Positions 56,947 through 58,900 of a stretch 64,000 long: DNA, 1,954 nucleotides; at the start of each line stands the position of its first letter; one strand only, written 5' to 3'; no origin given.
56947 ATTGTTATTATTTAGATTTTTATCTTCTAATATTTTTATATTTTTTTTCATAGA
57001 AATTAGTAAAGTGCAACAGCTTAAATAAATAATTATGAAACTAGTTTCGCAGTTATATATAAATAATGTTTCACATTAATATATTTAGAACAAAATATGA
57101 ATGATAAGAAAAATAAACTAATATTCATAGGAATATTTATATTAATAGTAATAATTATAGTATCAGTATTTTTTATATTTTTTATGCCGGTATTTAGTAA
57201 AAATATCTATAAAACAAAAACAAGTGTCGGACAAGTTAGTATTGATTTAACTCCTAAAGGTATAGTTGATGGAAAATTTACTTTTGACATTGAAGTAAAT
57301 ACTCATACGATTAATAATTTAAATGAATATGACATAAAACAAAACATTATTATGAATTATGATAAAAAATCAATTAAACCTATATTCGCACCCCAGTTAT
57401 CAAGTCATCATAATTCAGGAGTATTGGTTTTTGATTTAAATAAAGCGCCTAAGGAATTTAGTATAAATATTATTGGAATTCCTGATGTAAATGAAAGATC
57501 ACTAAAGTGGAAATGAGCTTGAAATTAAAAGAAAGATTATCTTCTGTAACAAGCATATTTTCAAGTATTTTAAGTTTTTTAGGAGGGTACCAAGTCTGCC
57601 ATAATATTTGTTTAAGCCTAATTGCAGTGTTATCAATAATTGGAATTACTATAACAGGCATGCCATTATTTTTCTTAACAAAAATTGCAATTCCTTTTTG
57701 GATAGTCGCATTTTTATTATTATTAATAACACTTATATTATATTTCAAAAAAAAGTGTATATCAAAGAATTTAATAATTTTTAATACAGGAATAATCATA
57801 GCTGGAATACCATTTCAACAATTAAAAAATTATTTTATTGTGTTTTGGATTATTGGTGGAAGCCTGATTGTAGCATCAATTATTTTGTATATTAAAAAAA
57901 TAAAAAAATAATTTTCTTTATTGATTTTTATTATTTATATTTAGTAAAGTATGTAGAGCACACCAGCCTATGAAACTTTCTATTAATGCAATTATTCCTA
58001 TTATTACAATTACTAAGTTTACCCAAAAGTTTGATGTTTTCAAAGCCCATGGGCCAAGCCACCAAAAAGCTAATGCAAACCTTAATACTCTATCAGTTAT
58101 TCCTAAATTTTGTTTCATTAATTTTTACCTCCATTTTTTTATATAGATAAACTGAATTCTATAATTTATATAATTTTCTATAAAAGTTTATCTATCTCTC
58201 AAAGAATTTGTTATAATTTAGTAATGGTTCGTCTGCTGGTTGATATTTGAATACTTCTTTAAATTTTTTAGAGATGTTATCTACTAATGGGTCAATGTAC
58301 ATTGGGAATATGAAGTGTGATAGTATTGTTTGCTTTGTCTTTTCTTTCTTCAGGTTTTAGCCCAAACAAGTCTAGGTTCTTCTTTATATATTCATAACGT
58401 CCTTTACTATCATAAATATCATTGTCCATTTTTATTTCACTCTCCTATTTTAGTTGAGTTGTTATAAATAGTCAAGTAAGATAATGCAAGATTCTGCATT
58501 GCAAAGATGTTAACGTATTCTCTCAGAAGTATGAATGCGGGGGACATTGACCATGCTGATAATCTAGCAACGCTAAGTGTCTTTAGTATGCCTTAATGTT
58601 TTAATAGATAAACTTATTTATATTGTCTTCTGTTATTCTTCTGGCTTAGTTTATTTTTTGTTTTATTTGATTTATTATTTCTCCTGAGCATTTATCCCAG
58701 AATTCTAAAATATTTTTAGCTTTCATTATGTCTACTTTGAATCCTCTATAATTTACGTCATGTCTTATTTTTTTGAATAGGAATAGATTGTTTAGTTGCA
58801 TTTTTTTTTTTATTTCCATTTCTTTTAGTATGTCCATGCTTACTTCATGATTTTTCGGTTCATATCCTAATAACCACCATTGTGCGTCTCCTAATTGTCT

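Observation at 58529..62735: Direct repeats of about 120 nt bracket a 4.1-kb cassette with a TA pair, AAA ATPase and a compositionally foreign ORF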

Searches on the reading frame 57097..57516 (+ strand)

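Call 10: search_protein_families(library=pfam, proteins=[window:57097-57516:+], max_evalue=0.01)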
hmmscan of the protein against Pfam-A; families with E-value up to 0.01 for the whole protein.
window:57097-57516:+ (139 aa): 1 family
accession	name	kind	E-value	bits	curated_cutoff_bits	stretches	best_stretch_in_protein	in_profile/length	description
PF12911.12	OppC_N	-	0.0004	20.6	23.9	1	4-32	11-39/53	N-terminal TM domain of oligopeptide transport permease C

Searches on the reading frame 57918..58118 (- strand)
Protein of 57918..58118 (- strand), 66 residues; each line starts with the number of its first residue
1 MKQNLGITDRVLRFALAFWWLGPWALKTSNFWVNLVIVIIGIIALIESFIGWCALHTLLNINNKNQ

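Call 10: search_protein_families(library=pfam, proteins=[window:57918-58118:-], max_evalue=0.01)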
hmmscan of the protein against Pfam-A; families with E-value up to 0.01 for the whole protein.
window:57918-58118:- (66 aa): 1 family
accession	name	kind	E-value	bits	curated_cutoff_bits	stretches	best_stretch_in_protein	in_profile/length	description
PF11127.14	YgaP-like_TM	-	1.4e-13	51.1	25.3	1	1-64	1-63/66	Inner membrane protein YgaP-like, transmembrane domain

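Call 34: find_encoding_contigs(protein=window:57918-58118:-, flank=10000, max_places=10)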
Protein window:57918-58118:- (66 aa): 2 contigs read that carry it; 1 place shown.
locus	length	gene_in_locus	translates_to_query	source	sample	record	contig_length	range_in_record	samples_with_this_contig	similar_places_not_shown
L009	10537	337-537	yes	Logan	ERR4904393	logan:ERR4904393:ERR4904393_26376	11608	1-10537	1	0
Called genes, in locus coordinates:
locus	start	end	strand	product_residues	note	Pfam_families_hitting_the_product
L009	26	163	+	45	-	-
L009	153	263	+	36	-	-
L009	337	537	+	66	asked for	PF11127:YgaP-like_TM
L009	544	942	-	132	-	-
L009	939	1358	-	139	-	-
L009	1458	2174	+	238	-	-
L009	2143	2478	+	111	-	PF18926:DUF5676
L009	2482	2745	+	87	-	-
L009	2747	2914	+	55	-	-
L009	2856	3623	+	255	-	PF00578:AhpC-TSA, PF08534:Redoxin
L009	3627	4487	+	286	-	-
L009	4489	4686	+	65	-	PF11127:YgaP-like_TM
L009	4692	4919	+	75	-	PF00462:Glutaredoxin, PF05768:Glrx-like (weak), PF13192:Thioredoxin_3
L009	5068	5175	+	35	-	-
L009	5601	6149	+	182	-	PF04013:Methyltrn_RNA_2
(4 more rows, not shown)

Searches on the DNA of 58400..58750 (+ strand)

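Call 7: search_rna_families(source=window, start=58400, end=58750, threshold=evalue, max_evalue=10, show_alignments=3)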
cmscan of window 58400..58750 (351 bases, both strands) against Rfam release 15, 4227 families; matches with E-value up to 10: 0.
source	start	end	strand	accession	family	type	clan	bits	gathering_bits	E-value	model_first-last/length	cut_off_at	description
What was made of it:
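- On Known structured RNA family (Rfam 15): There were 0 matches at E<=10 over 58400-58750 (call 7).
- There is no Rfam match even at E<=10 (call 7).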

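Call 91: search_dna_similar(query=window:58505-58660:+, collection=phages, mode=distant, max_evalue=0.01, max_rows=10)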
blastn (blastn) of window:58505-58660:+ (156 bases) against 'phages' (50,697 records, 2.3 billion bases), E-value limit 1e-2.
No match.

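Call 92: search_dna_similar(query=window:58505-58660:+, collection=plasmids, mode=distant, max_evalue=0.01, max_rows=10)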
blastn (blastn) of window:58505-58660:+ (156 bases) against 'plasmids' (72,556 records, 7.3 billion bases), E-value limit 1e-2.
No match.
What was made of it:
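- There was no match in the phage or plasmid collections (calls 91, 92).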
